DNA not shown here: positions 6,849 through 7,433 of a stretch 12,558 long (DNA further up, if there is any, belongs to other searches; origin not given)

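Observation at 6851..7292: Degenerate integron-like platform: IntI-type recombinase N-terminal fragment with an upstream attI-like repeat array, and the STAND gene in the cassette position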

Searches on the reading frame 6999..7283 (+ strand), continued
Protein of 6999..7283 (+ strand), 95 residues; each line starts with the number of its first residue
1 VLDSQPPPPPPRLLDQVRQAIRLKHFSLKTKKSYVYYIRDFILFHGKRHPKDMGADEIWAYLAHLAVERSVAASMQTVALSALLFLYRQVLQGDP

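Call 20: search_protein_families(library=ncbifam, proteins=[L006:10001-10960:+, L007:10001-10969:+, L008:10001-10990:+, L016:2728-3702:+, L026:353-1306:+, L033:317-1270:+, L042:559-1536:+, L049:10001-10957:+, L065:377-1324:+, L035:2857-3822:+], max_evalue=1e-10)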
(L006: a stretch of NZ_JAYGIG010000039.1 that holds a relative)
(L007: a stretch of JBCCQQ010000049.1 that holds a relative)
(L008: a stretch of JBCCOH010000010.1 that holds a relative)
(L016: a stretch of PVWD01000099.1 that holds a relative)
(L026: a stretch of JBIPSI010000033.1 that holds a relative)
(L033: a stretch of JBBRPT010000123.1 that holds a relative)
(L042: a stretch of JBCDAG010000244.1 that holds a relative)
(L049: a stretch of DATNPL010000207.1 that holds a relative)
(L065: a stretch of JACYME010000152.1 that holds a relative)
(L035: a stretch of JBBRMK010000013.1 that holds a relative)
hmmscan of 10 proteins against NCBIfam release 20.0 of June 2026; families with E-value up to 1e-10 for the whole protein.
L006:10001-10960:+ (320 aa): 8 families
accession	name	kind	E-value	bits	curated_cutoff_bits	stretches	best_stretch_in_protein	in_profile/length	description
TIGR02249.1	integrase_gron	subfamily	2.9e-144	480.2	265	1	7-319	1-313/315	integron integrase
NF011946.0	PRK15417.1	equivalog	2.8e-113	378.5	435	1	6-319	15-328/337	integron integrase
NF040815.2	recomb_XerA_Arch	equivalog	5.7e-52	176.9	220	2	16-188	8-177/263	site-specific tyrosine recombinase/integron integrase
TIGR02224.1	recomb_XerC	equivalog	2.9e-43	148.4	335.15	2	241-306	212-277/295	tyrosine recombinase XerC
TIGR02225.1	recomb_XerD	equivalog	3.4e-40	138.2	329.6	2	240-308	208-276/290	site-specific tyrosine recombinase XerD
NF001399.0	PRK00283.1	subfamily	3.1e-38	131.7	279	1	24-308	26-285/300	tyrosine recombinase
NF002331.0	PRK01287.1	subfamily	5.2e-33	114.5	371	2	244-306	249-312/365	site-specific tyrosine recombinase XerC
NF003462.0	PRK05084.1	equivalog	1.2e-16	60.5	267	0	241-309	281-347/360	tyrosine recombinase XerS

L007:10001-10969:+ (323 aa): 8 families
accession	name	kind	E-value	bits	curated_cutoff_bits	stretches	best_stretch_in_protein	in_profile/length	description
TIGR02249.1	integrase_gron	subfamily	1.8e-144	480.9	265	1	10-322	1-313/315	integron integrase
NF011946.0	PRK15417.1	equivalog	3.8e-112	374.8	435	1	9-322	15-328/337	integron integrase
NF040815.2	recomb_XerA_Arch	equivalog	5.7e-51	173.6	220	2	19-191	8-177/263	site-specific tyrosine recombinase/integron integrase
TIGR02224.1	recomb_XerC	equivalog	6.7e-42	143.9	335.15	2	244-309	212-277/295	tyrosine recombinase XerC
TIGR02225.1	recomb_XerD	equivalog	2.1e-37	129.1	329.6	2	243-311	208-276/290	site-specific tyrosine recombinase XerD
NF001399.0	PRK00283.1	subfamily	1.6e-36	126.1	279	1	27-311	26-285/300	tyrosine recombinase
NF002331.0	PRK01287.1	subfamily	2e-33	115.9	371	2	246-309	248-312/365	site-specific tyrosine recombinase XerC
NF003462.0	PRK05084.1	equivalog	1.9e-15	56.5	267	0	244-312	281-347/360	tyrosine recombinase XerS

L008:10001-10990:+ (330 aa): 8 families
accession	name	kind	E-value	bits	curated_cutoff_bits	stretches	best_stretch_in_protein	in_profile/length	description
TIGR02249.1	integrase_gron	subfamily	2.8e-131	437.6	265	1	12-324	1-313/315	integron integrase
NF011946.0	PRK15417.1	equivalog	1.6e-105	353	435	1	7-325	11-329/337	integron integrase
NF040815.2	recomb_XerA_Arch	equivalog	6.8e-47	160.2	220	2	20-193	7-177/263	site-specific tyrosine recombinase/integron integrase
TIGR02224.1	recomb_XerC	equivalog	3.6e-38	131.6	335.15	2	240-311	206-277/295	tyrosine recombinase XerC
TIGR02225.1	recomb_XerD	equivalog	3.1e-35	121.9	329.6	2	240-312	203-275/290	site-specific tyrosine recombinase XerD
NF001399.0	PRK00283.1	subfamily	6.6e-35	120.8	279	1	40-313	37-285/300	tyrosine recombinase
NF002331.0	PRK01287.1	subfamily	4.6e-30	104.8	371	2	247-312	247-313/365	site-specific tyrosine recombinase XerC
NF003462.0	PRK05084.1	equivalog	5.3e-13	48.4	267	0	272-313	305-346/360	tyrosine recombinase XerS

L016:2728-3702:+ (325 aa): 8 families
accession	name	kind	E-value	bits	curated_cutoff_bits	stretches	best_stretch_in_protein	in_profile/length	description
TIGR02249.1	integrase_gron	subfamily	1.1e-143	478.4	265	1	13-324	1-313/315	integron integrase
NF011946.0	PRK15417.1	equivalog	6.9e-104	347.6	435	1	12-324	15-328/337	integron integrase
NF040815.2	recomb_XerA_Arch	equivalog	4.7e-52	177.1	220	2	20-188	6-172/263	site-specific tyrosine recombinase/integron integrase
TIGR02224.1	recomb_XerC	equivalog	2.1e-43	148.8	335.15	2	247-311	213-277/295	tyrosine recombinase XerC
TIGR02225.1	recomb_XerD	equivalog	4.9e-41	141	329.6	2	246-313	209-276/290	site-specific tyrosine recombinase XerD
NF001399.0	PRK00283.1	subfamily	3.4e-39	134.9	279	1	27-313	23-285/300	tyrosine recombinase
NF002331.0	PRK01287.1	subfamily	1.8e-29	102.8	371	2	247-311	247-312/365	site-specific tyrosine recombinase XerC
NF003462.0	PRK05084.1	equivalog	1.8e-16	59.8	267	0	247-315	282-348/360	tyrosine recombinase XerS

L026:353-1306:+ (318 aa): 8 families
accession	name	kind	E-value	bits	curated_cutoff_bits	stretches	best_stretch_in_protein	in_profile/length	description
TIGR02249.1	integrase_gron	subfamily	6.3e-140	466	265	1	6-318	1-313/315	integron integrase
NF011946.0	PRK15417.1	equivalog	1.5e-104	349.8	435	1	5-318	15-328/337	integron integrase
NF040815.2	recomb_XerA_Arch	equivalog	4.2e-49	167.5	220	2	241-305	190-254/263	site-specific tyrosine recombinase/integron integrase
TIGR02225.1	recomb_XerD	equivalog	1.8e-39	135.8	329.6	2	242-307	211-276/290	site-specific tyrosine recombinase XerD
TIGR02224.1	recomb_XerC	equivalog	2.2e-39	135.6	335.15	2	241-305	213-277/295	tyrosine recombinase XerC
NF001399.0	PRK00283.1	subfamily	9.4e-37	126.8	279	1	20-307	23-285/300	tyrosine recombinase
NF002331.0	PRK01287.1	subfamily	1.4e-29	103.2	371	2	242-305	248-312/365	site-specific tyrosine recombinase XerC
NF003462.0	PRK05084.1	equivalog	5.4e-16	58.3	267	0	260-308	299-347/360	tyrosine recombinase XerS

L033:317-1270:+ (318 aa): 8 families
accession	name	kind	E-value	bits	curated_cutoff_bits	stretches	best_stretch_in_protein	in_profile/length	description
TIGR02249.1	integrase_gron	subfamily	1.7e-139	464.6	265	1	6-317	1-313/315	integron integrase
NF011946.0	PRK15417.1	equivalog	2e-98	329.7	435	1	5-317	15-328/337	integron integrase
NF040815.2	recomb_XerA_Arch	equivalog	9.8e-49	166.3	220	2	237-304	187-254/263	site-specific tyrosine recombinase/integron integrase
TIGR02224.1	recomb_XerC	equivalog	6.8e-41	140.6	335.15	2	239-304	212-277/295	tyrosine recombinase XerC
TIGR02225.1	recomb_XerD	equivalog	7.2e-39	133.8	329.6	2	238-306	208-276/290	site-specific tyrosine recombinase XerD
NF001399.0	PRK00283.1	subfamily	8.6e-36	123.7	279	1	20-306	23-285/300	tyrosine recombinase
NF002331.0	PRK01287.1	subfamily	3.6e-29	101.9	371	1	237-304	245-312/365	site-specific tyrosine recombinase XerC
NF003462.0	PRK05084.1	equivalog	3.2e-15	55.7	267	0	240-307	282-347/360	tyrosine recombinase XerS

L042:559-1536:+ (326 aa): 8 families
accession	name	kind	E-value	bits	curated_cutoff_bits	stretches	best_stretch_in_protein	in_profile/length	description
TIGR02249.1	integrase_gron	subfamily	2.2e-141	470.7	265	1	11-324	1-314/315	integron integrase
NF011946.0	PRK15417.1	equivalog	2.5e-107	358.9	435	1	7-324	12-329/337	integron integrase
NF040815.2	recomb_XerA_Arch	equivalog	3.1e-51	174.5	220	2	246-310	190-254/263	site-specific tyrosine recombinase/integron integrase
TIGR02225.1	recomb_XerD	equivalog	4.5e-43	147.6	329.6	2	247-312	211-276/290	site-specific tyrosine recombinase XerD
TIGR02224.1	recomb_XerC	equivalog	1.4e-41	142.8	335.15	2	246-310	213-277/295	tyrosine recombinase XerC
NF001399.0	PRK00283.1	subfamily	2e-38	132.3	279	1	25-312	23-285/300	tyrosine recombinase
NF002331.0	PRK01287.1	subfamily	3.3e-34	118.4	371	2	247-310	248-312/365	site-specific tyrosine recombinase XerC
NF003462.0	PRK05084.1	equivalog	1.2e-17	63.7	267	1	247-313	283-347/360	tyrosine recombinase XerS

L049:10001-10957:+ (319 aa): 8 families
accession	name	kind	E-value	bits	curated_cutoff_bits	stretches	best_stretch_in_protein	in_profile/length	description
TIGR02249.1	integrase_gron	subfamily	9.9e-138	458.8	265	1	6-319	1-314/315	integron integrase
NF011946.0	PRK15417.1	equivalog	1e-104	350.4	435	1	3-318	13-328/337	integron integrase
NF040815.2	recomb_XerA_Arch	equivalog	4.8e-49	167.3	220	2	239-305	188-254/263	site-specific tyrosine recombinase/integron integrase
TIGR02225.1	recomb_XerD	equivalog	2.5e-40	138.6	329.6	2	239-307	208-276/290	site-specific tyrosine recombinase XerD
TIGR02224.1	recomb_XerC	equivalog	2.9e-40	138.5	335.15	2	241-305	213-277/295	tyrosine recombinase XerC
NF001399.0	PRK00283.1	subfamily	4.4e-37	127.9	279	1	19-307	22-285/300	tyrosine recombinase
NF002331.0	PRK01287.1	subfamily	8.4e-30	103.9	371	2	241-305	247-312/365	site-specific tyrosine recombinase XerC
NF003462.0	PRK05084.1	equivalog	3.8e-16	58.8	267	1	240-308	281-347/360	tyrosine recombinase XerS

L065:377-1324:+ (316 aa): 8 families
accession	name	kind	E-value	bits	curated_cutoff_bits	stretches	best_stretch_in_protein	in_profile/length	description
TIGR02249.1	integrase_gron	subfamily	2.3e-140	467.4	265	1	4-315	1-313/315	integron integrase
NF011946.0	PRK15417.1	equivalog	1.3e-103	346.8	435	1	3-316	15-329/337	integron integrase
NF040815.2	recomb_XerA_Arch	equivalog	2.3e-49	168.3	220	2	235-302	187-254/263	site-specific tyrosine recombinase/integron integrase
TIGR02225.1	recomb_XerD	equivalog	3.3e-42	144.8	329.6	2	236-304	208-276/290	site-specific tyrosine recombinase XerD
TIGR02224.1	recomb_XerC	equivalog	3.5e-39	135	335.15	2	237-302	212-277/295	tyrosine recombinase XerC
NF001399.0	PRK00283.1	subfamily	5e-37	127.8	279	1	18-304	23-285/300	tyrosine recombinase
NF002331.0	PRK01287.1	subfamily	3.3e-28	98.7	371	1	238-302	247-312/365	site-specific tyrosine recombinase XerC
NF003462.0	PRK05084.1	equivalog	1.1e-15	57.3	267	0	241-305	285-347/360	tyrosine recombinase XerS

L035:2857-3822:+ (322 aa): 8 families
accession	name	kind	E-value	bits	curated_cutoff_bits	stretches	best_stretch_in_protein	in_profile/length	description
TIGR02249.1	integrase_gron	subfamily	9.5e-138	458.8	265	1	9-322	1-314/315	integron integrase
NF011946.0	PRK15417.1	equivalog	2.6e-95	319.4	435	1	8-321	15-328/337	integron integrase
NF040815.2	recomb_XerA_Arch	equivalog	6.5e-48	163.6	220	2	16-217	6-204/263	site-specific tyrosine recombinase/integron integrase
TIGR02224.1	recomb_XerC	equivalog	2.6e-42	145.2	335.15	2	244-308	213-277/295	tyrosine recombinase XerC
TIGR02225.1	recomb_XerD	equivalog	1.1e-39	136.6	329.6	2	244-310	210-276/290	site-specific tyrosine recombinase XerD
NF001399.0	PRK00283.1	subfamily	3.7e-37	128.2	279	1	25-310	25-285/300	tyrosine recombinase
NF002331.0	PRK01287.1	subfamily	2e-29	102.7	371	2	245-308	248-312/365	site-specific tyrosine recombinase XerC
NF003462.0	PRK05084.1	equivalog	1.3e-17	63.5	267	0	264-317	300-353/360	tyrosine recombinase XerS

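Call 58: find_encoding_contigs(protein=P0001, flank=3000, max_places=3)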
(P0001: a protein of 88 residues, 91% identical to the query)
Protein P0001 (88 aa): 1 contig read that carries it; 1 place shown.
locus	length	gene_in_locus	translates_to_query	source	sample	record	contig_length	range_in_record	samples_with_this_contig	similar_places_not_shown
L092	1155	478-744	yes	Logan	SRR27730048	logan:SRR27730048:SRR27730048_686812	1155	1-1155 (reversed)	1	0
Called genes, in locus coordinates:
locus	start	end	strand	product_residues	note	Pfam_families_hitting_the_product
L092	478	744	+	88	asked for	PF13495:Phage_int_SAM_4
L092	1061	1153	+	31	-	?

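Call 59: find_encoding_contigs(protein=P0004, flank=8000, max_places=2)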
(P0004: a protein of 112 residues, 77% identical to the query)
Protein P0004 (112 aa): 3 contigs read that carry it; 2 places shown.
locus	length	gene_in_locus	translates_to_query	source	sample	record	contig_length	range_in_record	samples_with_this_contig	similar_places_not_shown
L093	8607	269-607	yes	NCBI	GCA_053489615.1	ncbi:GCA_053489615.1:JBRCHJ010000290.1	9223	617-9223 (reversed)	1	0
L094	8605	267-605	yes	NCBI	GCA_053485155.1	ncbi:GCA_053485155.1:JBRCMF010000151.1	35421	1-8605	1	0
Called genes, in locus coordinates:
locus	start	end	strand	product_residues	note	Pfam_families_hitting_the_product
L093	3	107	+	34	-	?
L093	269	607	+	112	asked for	PF13495:Phage_int_SAM_4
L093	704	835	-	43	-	-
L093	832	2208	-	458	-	PF10092:DUF2330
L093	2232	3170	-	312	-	PF03116:NQR2_RnfD_RnfE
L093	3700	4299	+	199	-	PF01965:DJ-1_PfpI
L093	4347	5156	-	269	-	PF03473:MOSC, PF01035:DNA_binding_1 (weak)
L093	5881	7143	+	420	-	PF00089:Trypsin, PF10459:Peptidase_S46 (faint), PF13365:Trypsin_2, PF13180:PDZ_2, PF00595:PDZ, PF17820:PDZ_6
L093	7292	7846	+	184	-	PF01327:Pep_deformylase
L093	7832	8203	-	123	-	PF01925:TauE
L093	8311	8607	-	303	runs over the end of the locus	?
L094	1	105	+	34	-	?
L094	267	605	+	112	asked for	PF13495:Phage_int_SAM_4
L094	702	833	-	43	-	-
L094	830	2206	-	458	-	PF10092:DUF2330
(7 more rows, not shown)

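Call 67: search_solved_structures(query=window:6999-7283:+, max_evalue=0.001, show_alignments=2)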
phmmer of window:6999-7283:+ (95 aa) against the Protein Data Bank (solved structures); distinct sequences matched with E-value up to 0.001: 1.
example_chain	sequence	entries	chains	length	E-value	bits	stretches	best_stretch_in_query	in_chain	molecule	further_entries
2a3v_A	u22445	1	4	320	3.5e-14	56.3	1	14-92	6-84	site-specific recombinase IntI4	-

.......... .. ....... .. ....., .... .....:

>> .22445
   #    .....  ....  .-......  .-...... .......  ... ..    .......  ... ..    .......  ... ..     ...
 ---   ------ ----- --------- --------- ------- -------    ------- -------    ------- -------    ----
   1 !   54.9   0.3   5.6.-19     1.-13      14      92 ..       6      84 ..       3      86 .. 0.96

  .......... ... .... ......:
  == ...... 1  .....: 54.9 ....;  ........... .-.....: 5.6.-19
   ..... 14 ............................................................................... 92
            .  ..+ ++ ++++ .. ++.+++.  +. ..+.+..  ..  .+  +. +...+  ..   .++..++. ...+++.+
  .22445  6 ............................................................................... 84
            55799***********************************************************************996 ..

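Call 82: search_dna_similar(query=window:6999-7283:+, collection=plasmids, mode=protein, max_rows=8, rows=spread)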
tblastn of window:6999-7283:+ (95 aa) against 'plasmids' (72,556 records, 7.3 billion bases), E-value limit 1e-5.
The search stops at 5000 records and this limit was reached: more records match than are counted here, and every count below describes the 5000 best-scoring records only.
Records with a match: at least 5000; places in all: 6128; records where one place covers at least 80% of the query: 5000.
Best place of each record, by identity: 60-80% 1; <60% 4999.
By first word of the organism name: Escherichia 2054; Klebsiella 1610; Salmonella 368; Enterobacter 254; Pseudomonas 152; Shigella 133; Citrobacter 123; uncultured 49; Aeromonas 46; Serratia 23; and 46 more.
By predicted mobility (MOB-suite, as given by PLSDB): conjugative 3471; non-mobilizable 818; mobilizable 711.
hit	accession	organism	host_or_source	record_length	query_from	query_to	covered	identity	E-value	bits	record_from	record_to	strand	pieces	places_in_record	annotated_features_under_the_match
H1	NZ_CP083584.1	Kovacikia minuta CCNUW1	cell culture,fresh water lake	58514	12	91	84%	65.0%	8e-27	108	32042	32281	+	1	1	integron integrase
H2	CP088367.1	Escherichia coli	Homo sapiens,blood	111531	12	94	87%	49.4%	4e-19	87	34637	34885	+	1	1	none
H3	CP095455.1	Escherichia coli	pig,cell culture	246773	12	94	87%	49.4%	5e-19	87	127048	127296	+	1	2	none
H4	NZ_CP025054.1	Pseudomonas aeruginosa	Homo sapiens,culture,urine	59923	12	94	87%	49.4%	5e-19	87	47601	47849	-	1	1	intI1: class 1 integron integrase IntI1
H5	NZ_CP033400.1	Escherichia coli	Homo sapiens,Pure Culture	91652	12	94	87%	49.4%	5e-19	87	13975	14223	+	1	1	intI1: class 1 integron integrase IntI1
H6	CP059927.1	Escherichia coli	Turkey,fecal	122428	12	94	87%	49.4%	5e-19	87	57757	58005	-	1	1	intI1: class 1 integron integrase IntI1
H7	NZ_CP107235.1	Escherichia coli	Urine,human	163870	12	94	87%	49.4%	5e-19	87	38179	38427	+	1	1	intI1: class 1 integron integrase IntI1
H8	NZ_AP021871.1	Vibrio gangliei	-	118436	12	92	85%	46.9%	4e-19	87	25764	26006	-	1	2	integron integrase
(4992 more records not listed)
